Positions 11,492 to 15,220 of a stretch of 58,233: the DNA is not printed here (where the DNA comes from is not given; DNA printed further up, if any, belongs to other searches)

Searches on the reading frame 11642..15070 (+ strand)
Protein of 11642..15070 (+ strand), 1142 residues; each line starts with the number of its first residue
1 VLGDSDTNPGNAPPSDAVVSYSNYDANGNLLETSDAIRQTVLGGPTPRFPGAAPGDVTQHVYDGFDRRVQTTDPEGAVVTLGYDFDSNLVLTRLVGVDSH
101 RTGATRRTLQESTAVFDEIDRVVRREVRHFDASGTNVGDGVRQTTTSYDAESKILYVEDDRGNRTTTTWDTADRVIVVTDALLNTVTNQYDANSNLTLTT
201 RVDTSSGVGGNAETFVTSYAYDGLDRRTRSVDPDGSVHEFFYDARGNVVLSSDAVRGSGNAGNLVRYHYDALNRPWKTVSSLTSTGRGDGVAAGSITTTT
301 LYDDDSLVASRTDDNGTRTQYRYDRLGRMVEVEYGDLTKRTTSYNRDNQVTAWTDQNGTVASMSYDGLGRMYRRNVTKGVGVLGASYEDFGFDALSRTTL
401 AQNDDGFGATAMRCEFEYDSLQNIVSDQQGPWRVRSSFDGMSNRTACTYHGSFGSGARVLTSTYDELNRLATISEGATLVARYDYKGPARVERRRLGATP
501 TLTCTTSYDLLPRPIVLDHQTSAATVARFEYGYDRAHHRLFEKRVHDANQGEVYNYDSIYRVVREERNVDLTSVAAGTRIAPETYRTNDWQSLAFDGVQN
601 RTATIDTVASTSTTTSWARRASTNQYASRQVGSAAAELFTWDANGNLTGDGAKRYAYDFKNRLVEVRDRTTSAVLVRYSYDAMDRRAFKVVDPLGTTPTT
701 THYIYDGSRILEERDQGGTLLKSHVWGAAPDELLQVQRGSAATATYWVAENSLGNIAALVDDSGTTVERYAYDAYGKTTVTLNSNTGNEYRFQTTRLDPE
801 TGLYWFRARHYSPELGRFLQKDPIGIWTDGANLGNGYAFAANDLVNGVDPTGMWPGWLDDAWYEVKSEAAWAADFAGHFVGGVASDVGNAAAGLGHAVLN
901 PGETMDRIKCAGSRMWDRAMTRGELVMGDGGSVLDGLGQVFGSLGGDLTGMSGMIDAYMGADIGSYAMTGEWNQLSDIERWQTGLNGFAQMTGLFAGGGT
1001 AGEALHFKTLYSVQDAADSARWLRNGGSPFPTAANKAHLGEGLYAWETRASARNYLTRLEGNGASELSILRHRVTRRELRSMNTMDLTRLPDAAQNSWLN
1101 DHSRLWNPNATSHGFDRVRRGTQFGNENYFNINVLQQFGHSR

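Call 88: search_protein_families(library=pfam, proteins=[window:11642-15070:+], max_evalue=0.00001)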
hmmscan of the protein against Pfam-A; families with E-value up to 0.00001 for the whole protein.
window:11642-15070:+ (1142 aa): 1 family
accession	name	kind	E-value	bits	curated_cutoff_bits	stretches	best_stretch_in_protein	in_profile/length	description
PF05593.20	RHS_repeat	-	2.4e-29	101.5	22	0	302-335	1-34/38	RHS Repeat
